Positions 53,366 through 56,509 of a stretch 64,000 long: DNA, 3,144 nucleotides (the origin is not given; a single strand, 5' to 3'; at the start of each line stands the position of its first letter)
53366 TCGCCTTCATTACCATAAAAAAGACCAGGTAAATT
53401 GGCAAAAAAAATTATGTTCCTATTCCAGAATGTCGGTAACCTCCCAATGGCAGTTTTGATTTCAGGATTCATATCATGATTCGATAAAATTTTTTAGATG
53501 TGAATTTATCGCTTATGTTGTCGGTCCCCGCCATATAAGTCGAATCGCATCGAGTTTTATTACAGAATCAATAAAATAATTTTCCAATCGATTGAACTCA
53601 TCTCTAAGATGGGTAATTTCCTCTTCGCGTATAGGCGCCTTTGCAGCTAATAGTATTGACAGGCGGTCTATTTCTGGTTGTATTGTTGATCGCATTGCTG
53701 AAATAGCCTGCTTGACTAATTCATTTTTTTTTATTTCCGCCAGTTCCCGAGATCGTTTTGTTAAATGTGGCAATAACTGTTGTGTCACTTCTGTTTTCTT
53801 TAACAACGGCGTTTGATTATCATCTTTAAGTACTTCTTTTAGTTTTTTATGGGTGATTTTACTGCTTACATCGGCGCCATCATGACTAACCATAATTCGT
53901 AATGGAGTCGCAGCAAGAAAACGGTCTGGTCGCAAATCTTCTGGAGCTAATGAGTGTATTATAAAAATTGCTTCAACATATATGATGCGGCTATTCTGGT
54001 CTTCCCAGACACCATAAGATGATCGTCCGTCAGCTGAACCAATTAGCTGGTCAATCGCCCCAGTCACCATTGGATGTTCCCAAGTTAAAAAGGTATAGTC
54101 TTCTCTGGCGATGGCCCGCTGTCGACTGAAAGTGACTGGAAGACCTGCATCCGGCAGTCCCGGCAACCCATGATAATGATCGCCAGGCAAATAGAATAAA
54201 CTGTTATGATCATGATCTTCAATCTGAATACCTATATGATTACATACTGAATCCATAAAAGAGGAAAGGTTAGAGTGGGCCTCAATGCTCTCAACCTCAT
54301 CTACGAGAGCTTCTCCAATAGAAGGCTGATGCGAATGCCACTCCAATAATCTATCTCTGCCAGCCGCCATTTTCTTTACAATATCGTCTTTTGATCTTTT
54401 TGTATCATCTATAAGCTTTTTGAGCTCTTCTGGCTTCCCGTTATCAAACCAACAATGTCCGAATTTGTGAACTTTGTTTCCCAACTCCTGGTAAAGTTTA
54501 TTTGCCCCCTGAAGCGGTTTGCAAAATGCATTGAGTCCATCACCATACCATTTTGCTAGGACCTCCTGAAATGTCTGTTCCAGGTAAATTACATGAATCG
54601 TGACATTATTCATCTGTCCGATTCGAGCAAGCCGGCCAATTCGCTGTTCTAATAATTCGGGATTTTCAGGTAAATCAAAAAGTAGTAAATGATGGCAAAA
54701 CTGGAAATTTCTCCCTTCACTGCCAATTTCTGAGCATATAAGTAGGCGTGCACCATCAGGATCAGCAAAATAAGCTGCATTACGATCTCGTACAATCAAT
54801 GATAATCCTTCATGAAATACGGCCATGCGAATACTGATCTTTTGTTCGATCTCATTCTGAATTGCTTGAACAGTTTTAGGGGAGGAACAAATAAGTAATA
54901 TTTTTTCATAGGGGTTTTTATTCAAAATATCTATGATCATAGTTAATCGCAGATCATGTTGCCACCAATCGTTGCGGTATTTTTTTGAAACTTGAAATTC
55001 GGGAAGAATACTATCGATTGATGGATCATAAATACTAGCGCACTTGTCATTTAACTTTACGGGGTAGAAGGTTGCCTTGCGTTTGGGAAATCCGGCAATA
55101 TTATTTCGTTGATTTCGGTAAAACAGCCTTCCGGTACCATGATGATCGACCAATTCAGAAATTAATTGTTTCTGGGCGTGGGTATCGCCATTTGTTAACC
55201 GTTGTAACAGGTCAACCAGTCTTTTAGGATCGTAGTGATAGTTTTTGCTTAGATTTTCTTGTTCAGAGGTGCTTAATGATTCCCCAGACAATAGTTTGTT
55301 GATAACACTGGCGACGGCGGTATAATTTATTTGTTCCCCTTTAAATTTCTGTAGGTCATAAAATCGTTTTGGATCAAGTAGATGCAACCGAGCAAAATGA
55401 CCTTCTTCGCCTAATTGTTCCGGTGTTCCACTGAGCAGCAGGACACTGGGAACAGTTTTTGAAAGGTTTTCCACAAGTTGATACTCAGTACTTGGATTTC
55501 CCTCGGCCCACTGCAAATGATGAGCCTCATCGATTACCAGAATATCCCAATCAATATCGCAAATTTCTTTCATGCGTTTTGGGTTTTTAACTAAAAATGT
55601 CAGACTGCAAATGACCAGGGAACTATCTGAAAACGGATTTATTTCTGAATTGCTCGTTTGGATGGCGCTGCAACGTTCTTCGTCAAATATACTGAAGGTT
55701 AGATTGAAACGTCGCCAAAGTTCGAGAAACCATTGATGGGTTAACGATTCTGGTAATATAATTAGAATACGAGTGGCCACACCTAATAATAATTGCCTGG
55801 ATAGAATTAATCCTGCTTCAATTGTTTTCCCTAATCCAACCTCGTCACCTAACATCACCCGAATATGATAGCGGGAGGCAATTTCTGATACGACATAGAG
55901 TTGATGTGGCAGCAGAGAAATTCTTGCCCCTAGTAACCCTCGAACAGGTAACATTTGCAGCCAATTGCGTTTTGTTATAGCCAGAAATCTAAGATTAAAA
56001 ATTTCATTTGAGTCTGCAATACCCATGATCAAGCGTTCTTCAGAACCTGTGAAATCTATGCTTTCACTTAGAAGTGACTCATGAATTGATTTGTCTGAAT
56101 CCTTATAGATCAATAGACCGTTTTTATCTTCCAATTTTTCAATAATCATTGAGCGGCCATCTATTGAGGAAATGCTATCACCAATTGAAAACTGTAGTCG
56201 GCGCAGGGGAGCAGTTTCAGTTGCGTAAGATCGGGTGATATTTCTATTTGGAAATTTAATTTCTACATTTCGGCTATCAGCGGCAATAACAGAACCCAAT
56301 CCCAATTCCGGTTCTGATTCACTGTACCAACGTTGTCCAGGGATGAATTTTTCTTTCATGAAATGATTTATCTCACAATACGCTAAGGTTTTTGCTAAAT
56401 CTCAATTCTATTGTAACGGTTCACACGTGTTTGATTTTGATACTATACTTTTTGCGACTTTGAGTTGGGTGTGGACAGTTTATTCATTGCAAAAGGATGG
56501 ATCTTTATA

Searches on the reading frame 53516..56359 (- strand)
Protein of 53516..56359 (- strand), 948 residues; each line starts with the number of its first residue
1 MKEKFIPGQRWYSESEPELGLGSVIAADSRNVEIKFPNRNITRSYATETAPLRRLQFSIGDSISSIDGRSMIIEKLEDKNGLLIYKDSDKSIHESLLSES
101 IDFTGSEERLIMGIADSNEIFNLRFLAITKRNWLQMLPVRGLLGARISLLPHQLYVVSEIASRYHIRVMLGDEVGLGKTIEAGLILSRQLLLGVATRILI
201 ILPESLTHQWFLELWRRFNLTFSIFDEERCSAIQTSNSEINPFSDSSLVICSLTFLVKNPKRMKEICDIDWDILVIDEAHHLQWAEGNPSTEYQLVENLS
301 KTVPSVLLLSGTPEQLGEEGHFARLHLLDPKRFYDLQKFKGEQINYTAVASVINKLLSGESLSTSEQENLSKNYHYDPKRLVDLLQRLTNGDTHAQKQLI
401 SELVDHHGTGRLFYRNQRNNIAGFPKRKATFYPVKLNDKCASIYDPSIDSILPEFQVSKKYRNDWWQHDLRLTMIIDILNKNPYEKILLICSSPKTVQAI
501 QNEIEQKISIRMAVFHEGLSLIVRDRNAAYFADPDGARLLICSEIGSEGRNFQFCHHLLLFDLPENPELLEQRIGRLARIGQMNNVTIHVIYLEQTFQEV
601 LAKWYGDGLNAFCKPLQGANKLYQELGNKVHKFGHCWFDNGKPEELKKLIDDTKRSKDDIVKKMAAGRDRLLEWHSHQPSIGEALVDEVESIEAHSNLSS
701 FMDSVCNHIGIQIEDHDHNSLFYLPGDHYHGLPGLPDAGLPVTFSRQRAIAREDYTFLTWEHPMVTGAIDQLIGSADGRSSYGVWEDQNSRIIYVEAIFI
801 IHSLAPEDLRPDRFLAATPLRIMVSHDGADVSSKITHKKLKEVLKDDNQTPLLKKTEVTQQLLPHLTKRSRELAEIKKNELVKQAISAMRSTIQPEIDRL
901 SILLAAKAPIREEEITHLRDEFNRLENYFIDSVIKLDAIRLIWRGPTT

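Call 7: search_protein_families(library=pfam, proteins=[window:53516-56359:-], max_evalue=0.001)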
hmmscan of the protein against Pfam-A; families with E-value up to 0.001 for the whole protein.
window:53516-56359:- (948 aa): 7 families
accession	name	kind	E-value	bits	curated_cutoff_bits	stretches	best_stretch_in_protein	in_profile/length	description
PF12137.13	RapA_C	-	2.1e-96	323.6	26.8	1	586-942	2-358/360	RNA polymerase recycling family C-terminal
PF18339.7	Tudor_1_RapA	-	6e-20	71.4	26.3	1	5-55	1-51/51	RapA N-terminal Tudor like domain 1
PF00271.37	Helicase_C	-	6.9e-16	58.9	23.5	1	473-581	4-110/110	Helicase conserved C-terminal domain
PF00176.29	SNF2-rel_dom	-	9.6e-16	58.2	24.9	1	166-445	18-250/290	SNF2-related domain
PF18337.7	Tudor_RapA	-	5.7e-11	42.9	26.4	1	57-113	1-62/62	RapA N-terminal Tudor like domain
PF04851.21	ResIII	-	6.3e-07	29.9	22.5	1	147-314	2-163/164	Type III restriction enzyme, res subunit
PF00270.35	DEAD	-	4.4e-06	27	26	1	151-314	2-161/167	DEAD/DEAH box helicase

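Call 11: find_encoding_contigs(protein=window:53516-56359:-, flank=10000, max_places=6)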
Protein window:53516-56359:- (948 aa): 1 contig read that carries it; 1 place shown.
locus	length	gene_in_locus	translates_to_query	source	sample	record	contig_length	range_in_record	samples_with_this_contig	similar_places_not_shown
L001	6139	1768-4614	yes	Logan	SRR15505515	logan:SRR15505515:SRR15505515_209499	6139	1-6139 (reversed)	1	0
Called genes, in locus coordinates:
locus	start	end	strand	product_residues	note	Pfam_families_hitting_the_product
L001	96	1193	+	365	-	PF04055:Radical_SAM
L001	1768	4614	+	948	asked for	PF18339:Tudor_1_RapA, PF18337:Tudor_RapA, PF00176:SNF2-rel_dom, PF04851:ResIII (weak), PF00270:DEAD (weak), PF00271:Helicase_C, PF12137:RapA_C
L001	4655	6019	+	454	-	-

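Call 13: list_cluster_members(proteins=[window:53516-56359:-, window:50539-51669:-, window:52111-53472:-, window:59307-60344:+, window:56937-58031:-])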
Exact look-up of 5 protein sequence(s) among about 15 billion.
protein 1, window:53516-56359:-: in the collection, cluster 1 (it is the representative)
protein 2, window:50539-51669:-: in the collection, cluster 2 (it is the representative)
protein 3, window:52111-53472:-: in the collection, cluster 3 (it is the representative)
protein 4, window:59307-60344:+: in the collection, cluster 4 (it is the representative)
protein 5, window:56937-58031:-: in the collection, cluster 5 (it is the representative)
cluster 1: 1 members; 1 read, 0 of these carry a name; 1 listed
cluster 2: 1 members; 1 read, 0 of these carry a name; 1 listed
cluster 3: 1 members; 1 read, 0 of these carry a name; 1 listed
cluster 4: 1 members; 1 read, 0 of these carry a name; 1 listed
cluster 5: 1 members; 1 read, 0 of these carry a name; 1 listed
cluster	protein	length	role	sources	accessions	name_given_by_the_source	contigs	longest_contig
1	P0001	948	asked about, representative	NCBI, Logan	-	-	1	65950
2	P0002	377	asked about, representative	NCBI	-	-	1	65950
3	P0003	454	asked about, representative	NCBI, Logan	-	-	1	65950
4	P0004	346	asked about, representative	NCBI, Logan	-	-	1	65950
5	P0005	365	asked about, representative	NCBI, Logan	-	-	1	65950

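Call 38: find_homologous_proteins(query=window:53516-56359:-, max_evalue=1e-50)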
Query window:53516-56359:- (948 aa): 7975 proteins with E <= 1e-50 among 8000 candidates; the best 120 are listed.
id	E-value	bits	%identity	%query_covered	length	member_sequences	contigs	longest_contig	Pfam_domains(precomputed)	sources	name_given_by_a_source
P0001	0.0e+0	2167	100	100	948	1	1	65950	PF00270.36,PF00176.30,PF12137.14,PF18337.8,PF00271.38,PF18339.8,PF04851.22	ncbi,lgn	-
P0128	0.0e+0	1807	82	100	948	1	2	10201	PF00270.36,PF00176.30,PF12137.14,PF18337.8,PF00271.38,PF18339.8,PF04851.22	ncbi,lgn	-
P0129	0.0e+0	1717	77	100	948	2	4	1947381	PF00270.36,PF00176.30,PF12137.14,PF18337.8,PF00271.38,PF18339.8,PF04851.22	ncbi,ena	-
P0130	0.0e+0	1357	61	100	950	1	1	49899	PF00270.36,PF00176.30,PF12137.14,PF18337.8,PF00271.38,PF18339.8,PF04851.22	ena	-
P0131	0.0e+0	1355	61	100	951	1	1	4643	PF00270.36,PF00176.30,PF12137.14,PF18337.8,PF00271.38,PF18339.8,PF04851.22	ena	-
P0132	0.0e+0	1353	60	100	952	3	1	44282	PF00270.36,PF00176.30,PF12137.14,PF18337.8,PF00271.38,PF18339.8,PF04851.22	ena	-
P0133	0.0e+0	1257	57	100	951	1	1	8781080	PF00176.30,PF12137.14,PF18337.8,PF00271.38,PF18339.8,PF04851.22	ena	-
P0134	0.0e+0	1244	56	100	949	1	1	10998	PF00176.30,PF12137.14,PF18337.8,PF00271.38,PF18339.8,PF04851.22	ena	-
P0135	0.0e+0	1216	56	100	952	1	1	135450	PF00270.36,PF00176.30,PF12137.14,PF18337.8,PF00271.38,PF18339.8,PF04851.22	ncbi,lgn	-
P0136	0.0e+0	1148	59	87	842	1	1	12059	PF00176.30,PF12137.14,PF18337.8,PF00271.38,PF18339.8,PF04851.22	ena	-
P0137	0.0e+0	1030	49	100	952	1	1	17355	PF00176.30,PF12137.14,PF18337.8,PF00271.38,PF18339.8,PF04851.22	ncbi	-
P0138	1.7e-255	868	44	100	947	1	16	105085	PF00270.36,PF00176.30,PF12137.14,PF18337.8,PF00271.38,PF18339.8,PF04851.22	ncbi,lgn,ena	-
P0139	1.3e-254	866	44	99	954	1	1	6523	PF00270.36,PF00176.30,PF12137.14,PF18337.8,PF00271.38,PF18339.8,PF04851.22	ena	-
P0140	1.3e-254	865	44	100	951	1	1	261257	PF00270.36,PF00176.30,PF12137.14,PF18337.8,PF00271.38,PF18339.8,PF04851.22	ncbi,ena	-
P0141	2.0e-254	865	45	100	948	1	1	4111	PF00270.36,PF00176.30,PF12137.14,PF18337.8,PF00271.38,PF18339.8,PF04851.22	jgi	jgi:ATP-dependent helicase HepA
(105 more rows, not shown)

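Call 39: find_encoding_contigs(protein=P0129, flank=10000, max_places=4)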
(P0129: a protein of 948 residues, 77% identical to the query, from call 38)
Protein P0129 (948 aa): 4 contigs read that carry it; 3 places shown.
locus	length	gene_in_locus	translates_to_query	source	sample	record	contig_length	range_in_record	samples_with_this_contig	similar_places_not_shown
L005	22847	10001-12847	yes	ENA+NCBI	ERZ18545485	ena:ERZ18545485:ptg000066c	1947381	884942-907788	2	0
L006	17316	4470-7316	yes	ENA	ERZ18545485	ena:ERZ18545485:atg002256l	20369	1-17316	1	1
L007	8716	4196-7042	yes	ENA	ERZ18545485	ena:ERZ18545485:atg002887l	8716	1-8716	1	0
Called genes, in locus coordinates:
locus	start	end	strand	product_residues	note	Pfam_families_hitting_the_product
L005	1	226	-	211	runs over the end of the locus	PF01726:LexA_DNA_bind, PF00717:Peptidase_S24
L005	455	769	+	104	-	-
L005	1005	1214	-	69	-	PF00313:CSD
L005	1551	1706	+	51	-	-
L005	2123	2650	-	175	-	PF25084:LbH_EIF2B (weak), PF21711:DCTN5 (weak), PF25087:GMPPB_C (weak), PF00132:Hexapep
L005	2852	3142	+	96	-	PF01844:HNH, PF14279:HNH_5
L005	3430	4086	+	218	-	PF00574:CLP_protease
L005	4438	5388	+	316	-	PF03279:Lip_A_acyltrans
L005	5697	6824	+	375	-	PF00953:Glycos_transf_4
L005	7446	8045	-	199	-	PF00677:Lum_binding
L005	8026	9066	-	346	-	PF00383:dCMP_cyt_deam_1, PF14437:MafB19-deam, PF01872:RibD_C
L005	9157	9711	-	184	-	PF07894:SACK1 (faint), PF13091:PLDc_2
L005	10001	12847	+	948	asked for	PF18339:Tudor_1_RapA, PF18337:Tudor_RapA, PF04851:ResIII (weak), PF00176:SNF2-rel_dom, PF00270:DEAD (weak), PF00271:Helicase_C, PF12137:RapA_C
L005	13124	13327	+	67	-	-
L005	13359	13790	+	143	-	PF08937:ThsB_TIR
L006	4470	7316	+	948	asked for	PF18339:Tudor_1_RapA, PF18337:Tudor_RapA, PF04851:ResIII (weak), PF00176:SNF2-rel_dom, PF00270:DEAD (weak), PF00271:Helicase_C, PF12137:RapA_C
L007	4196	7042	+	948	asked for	PF18339:Tudor_1_RapA, PF18337:Tudor_RapA, PF04851:ResIII (weak), PF00176:SNF2-rel_dom, PF00270:DEAD (weak), PF00271:Helicase_C, PF12137:RapA_C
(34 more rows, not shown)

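Call 64: list_cluster_members(proteins=[P0129, P0128, P0135, P0137, P0138, P0140, P0133, P0009, P0010])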
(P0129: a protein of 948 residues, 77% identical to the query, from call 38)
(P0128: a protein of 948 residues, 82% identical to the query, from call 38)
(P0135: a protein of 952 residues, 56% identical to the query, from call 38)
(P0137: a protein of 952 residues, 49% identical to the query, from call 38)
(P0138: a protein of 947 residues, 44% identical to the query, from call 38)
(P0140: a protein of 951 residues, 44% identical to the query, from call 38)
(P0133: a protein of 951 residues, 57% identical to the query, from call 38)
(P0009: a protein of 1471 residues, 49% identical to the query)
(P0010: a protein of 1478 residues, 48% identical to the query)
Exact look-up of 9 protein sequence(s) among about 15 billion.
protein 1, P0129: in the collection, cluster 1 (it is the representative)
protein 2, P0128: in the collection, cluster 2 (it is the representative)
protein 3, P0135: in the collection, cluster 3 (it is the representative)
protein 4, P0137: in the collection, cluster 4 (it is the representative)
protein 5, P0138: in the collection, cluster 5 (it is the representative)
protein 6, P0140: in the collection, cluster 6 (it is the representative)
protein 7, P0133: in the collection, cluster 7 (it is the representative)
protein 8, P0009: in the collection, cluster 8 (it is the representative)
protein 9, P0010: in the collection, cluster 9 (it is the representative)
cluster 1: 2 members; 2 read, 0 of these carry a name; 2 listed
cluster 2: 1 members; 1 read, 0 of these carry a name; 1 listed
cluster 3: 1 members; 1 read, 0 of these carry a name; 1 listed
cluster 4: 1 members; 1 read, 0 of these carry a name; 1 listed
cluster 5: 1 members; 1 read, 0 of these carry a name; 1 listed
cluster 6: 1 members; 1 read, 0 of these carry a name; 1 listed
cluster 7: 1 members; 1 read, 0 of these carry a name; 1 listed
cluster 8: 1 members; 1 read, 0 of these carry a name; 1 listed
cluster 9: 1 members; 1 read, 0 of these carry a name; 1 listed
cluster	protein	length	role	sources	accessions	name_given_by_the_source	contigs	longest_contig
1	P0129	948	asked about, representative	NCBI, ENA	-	-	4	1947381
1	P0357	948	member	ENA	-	-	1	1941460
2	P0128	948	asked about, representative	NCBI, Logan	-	-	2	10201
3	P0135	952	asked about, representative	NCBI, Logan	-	-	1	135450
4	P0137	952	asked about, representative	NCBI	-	-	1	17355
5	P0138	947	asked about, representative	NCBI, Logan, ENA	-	-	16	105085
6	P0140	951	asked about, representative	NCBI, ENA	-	-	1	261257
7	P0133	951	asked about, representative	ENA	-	-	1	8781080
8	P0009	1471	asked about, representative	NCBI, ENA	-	-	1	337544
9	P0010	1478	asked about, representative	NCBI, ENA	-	-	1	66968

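Call 65: find_encoding_contigs(protein=P0128, flank=10000, max_places=4)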
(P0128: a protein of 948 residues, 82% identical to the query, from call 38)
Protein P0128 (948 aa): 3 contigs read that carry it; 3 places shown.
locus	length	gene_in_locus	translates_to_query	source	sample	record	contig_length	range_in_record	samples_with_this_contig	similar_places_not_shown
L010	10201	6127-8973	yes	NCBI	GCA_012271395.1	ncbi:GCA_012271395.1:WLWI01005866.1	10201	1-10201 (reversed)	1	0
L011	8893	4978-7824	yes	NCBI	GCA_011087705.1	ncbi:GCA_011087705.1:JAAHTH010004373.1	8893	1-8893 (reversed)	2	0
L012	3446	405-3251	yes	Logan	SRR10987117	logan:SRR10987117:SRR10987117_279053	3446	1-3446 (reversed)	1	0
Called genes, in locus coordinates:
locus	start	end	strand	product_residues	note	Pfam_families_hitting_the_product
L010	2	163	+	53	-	?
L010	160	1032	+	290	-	PF17131:TP_0789-like (weak)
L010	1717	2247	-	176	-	PF00595:PDZ, PF17820:PDZ_6, PF03572:Peptidase_S41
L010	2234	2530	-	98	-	-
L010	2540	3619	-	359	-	PF01075:Glyco_transf_9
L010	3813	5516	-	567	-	-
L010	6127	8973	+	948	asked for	PF18339:Tudor_1_RapA, PF18337:Tudor_RapA, PF04851:ResIII (weak), PF00176:SNF2-rel_dom, PF00270:DEAD (weak), PF00271:Helicase_C, PF12137:RapA_C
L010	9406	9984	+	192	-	PF01546:Peptidase_M20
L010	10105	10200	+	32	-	?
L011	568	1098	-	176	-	PF00595:PDZ, PF17820:PDZ_6, PF03572:Peptidase_S41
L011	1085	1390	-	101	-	-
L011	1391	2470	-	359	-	PF01075:Glyco_transf_9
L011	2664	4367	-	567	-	-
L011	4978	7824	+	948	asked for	PF18339:Tudor_1_RapA, PF18337:Tudor_RapA, PF04851:ResIII (weak), PF00176:SNF2-rel_dom, PF00270:DEAD (weak), PF00271:Helicase_C, PF12137:RapA_C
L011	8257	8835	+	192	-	PF01546:Peptidase_M20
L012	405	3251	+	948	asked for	PF18339:Tudor_1_RapA, PF18337:Tudor_RapA, PF04851:ResIII (weak), PF00176:SNF2-rel_dom, PF00270:DEAD (weak), PF00271:Helicase_C, PF12137:RapA_C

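Call 81: find_encoding_contigs(protein=P0133, flank=10000, max_places=2)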
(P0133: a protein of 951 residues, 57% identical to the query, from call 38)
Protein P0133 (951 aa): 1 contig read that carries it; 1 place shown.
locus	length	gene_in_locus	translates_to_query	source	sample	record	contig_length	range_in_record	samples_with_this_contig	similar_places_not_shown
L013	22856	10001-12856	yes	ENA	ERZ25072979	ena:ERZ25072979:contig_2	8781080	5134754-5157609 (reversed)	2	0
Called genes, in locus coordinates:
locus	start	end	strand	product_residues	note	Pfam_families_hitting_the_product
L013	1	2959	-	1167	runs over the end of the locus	PF07676:PD40 (faint), PF26549:Tricorn_N (faint), PF26550:Tricorn_2nd (faint)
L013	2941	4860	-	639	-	PF22148:Fervidolysin_NPro-like, PF00082:Peptidase_S8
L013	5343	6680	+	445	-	PF06965:Na_H_antiport_1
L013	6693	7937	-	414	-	-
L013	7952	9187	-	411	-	PF03062:MBOAT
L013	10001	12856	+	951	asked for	PF18339:Tudor_1_RapA, PF18337:Tudor_RapA, PF00176:SNF2-rel_dom, PF04851:ResIII (faint), PF00271:Helicase_C, PF12137:RapA_C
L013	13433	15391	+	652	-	PF13414:TPR_11, PF13432:TPR_16, PF00515:TPR_1, PF13181:TPR_8, PF13414:TPR_11, PF13432:TPR_16, PF13414:TPR_11, PF13432:TPR_16, +22 more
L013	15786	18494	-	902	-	-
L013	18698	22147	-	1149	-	PF02706:Wzz (weak), PF13807:GNVR (weak), PF10609:ParA (weak), PF13614:AAA_31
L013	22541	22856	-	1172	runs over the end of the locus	PF13424:TPR_12 (faint), PF13428:TPR_14 (faint), PF13432:TPR_16 (faint), PF07719:TPR_2 (faint), PF13414:TPR_11 (faint), PF13431:TPR_17 (faint), PF14559:TPR_19 (faint), PF12895:ANAPC3 (weak)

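Call 82: find_encoding_contigs(protein=P0130, flank=10000, max_places=2)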
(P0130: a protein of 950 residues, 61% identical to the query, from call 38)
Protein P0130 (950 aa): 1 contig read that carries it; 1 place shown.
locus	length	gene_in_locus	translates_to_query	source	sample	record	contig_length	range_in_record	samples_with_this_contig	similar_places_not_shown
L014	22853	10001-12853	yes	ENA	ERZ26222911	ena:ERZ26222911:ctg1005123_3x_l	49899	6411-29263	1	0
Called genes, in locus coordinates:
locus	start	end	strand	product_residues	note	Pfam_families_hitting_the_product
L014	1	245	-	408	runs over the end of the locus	PF13439:Glyco_transf_4 (weak), PF13579:Glyco_trans_4_4, PF00534:Glycos_transf_1, PF13692:Glyco_trans_1_4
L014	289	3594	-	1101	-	PF00501:AMP-binding, PF00282:Pyridoxal_deC, PF00266:Aminotran_5, PF00501:AMP-binding (weak), PF13193:AMP-binding_C, PF00550:PP-binding (weak)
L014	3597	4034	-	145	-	PF00668:Condensation, PF00501:AMP-binding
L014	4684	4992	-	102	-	PF00668:Condensation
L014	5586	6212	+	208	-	PF00578:AhpC-TSA, PF08534:Redoxin, PF00255:GSHPx (weak)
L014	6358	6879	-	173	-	-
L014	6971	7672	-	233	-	PF01797:Y1_Tnp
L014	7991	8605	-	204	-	-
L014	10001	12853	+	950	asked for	PF18339:Tudor_1_RapA, PF18337:Tudor_RapA, PF00176:SNF2-rel_dom, PF04851:ResIII, PF00270:DEAD, PF00271:Helicase_C, PF12137:RapA_C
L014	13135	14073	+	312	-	-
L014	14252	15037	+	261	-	PF05170:AsmA (weak), PF05359:DUF748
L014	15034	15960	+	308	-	PF01694:Rhomboid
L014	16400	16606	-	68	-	-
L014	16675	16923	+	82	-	PF08818:DUF1801 (weak)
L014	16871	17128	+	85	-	PF08818:DUF1801 (weak)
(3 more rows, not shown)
